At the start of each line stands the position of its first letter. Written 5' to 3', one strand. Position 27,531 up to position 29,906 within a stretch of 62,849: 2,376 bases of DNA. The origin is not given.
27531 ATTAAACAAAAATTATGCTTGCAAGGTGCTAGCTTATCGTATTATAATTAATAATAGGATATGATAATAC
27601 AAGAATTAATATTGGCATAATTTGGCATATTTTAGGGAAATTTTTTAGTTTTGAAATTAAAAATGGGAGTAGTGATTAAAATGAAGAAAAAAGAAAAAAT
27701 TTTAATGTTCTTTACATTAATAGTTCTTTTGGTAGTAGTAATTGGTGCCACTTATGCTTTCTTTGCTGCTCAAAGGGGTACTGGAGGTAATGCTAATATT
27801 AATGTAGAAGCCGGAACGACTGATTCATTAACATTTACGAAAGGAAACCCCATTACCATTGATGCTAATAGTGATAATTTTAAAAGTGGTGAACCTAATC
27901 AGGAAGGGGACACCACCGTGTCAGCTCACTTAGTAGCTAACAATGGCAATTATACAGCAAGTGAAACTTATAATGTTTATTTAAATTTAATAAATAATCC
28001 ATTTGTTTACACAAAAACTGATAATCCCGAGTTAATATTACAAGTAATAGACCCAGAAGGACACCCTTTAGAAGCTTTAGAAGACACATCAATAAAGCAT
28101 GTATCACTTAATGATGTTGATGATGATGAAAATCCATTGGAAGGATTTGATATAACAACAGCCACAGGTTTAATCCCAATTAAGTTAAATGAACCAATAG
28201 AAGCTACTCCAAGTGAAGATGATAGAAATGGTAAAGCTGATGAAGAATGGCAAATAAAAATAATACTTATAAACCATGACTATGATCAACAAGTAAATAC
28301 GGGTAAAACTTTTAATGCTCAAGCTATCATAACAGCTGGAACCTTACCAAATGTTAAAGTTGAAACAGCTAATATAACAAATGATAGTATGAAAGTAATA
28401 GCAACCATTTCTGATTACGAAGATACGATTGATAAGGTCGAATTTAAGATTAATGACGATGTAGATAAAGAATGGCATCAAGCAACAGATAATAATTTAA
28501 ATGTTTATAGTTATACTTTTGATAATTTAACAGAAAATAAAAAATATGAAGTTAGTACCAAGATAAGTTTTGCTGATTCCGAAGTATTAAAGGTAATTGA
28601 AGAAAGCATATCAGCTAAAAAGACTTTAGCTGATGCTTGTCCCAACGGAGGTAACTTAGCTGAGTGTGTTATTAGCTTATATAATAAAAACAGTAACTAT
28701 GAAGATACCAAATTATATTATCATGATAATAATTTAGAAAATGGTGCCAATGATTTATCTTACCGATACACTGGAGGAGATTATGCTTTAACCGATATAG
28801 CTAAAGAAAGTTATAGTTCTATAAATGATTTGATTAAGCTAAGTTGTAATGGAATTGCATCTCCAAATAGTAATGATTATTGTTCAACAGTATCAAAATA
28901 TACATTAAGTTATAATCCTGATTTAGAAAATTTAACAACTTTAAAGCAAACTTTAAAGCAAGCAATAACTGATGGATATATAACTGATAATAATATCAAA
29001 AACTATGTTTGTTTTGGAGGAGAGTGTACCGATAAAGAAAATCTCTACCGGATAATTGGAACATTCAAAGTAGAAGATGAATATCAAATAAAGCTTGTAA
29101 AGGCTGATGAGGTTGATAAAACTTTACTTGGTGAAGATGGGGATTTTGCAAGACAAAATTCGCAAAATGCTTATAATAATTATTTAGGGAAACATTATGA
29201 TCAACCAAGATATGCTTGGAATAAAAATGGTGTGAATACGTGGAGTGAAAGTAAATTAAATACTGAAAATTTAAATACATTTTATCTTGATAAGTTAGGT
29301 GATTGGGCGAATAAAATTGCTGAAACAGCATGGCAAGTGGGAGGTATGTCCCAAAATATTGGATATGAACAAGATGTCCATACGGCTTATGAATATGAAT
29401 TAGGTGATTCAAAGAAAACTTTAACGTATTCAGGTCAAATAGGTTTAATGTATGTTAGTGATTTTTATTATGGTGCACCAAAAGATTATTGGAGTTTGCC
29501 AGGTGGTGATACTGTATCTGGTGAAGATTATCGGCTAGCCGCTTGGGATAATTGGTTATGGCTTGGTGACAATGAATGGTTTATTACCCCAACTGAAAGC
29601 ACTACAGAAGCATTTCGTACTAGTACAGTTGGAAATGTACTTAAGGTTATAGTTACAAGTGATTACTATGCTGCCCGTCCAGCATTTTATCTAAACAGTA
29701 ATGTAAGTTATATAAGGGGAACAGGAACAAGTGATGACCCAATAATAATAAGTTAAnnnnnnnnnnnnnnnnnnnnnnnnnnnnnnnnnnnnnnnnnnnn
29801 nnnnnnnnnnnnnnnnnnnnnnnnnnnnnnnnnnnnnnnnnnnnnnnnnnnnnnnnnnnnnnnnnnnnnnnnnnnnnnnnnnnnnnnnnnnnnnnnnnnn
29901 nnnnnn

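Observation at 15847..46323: Fifteen-member family sharing a SipW-type signal peptide and a TasA-like N-module fills over half the window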

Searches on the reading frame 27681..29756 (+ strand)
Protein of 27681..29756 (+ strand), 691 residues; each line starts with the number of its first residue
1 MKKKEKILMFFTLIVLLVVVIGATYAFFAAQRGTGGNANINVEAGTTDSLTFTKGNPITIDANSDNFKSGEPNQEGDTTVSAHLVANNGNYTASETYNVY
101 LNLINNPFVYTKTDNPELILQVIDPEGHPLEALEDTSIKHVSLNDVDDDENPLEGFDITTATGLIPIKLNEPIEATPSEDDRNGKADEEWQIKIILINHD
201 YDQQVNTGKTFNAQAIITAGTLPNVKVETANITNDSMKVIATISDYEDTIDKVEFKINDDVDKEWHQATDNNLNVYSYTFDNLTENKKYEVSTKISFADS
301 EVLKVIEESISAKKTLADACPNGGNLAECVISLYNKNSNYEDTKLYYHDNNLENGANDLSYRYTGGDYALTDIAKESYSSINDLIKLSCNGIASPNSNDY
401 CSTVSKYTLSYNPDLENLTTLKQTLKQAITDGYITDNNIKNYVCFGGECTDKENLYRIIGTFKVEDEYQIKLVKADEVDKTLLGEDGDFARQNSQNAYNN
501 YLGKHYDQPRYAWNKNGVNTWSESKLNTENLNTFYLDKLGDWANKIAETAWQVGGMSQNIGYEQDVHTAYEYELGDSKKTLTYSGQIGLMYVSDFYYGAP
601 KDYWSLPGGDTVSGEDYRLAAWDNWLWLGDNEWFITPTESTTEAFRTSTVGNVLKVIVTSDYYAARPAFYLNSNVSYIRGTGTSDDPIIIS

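Call 4: search_protein_families(library=ncbifam, proteins=[window:27681-29756:+], max_evalue=1)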
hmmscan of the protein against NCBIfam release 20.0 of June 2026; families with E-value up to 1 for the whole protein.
window:27681-29756:+ (691 aa): 1 family
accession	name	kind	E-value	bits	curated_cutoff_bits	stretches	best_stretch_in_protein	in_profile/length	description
NF053819.1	EF0750_LPXTG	subfamily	0.099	13.2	47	1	1-57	1-55/105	EF2685/EF0750 family sortase-dependent surface protein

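Call 5: search_protein_families(library=pfam, proteins=[window:27681-29756:+], max_evalue=1)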
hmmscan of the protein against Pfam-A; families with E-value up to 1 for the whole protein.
window:27681-29756:+ (691 aa): 2 families
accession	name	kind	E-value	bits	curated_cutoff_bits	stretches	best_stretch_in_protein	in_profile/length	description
PF14497.11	GST_C_3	-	0.066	13.9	21.6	1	263-322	19-83/104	Glutathione S-transferase, C-terminal domain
PF00041.27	fn3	-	0.44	11.2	25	0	231-292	10-65/84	Fibronectin type III domain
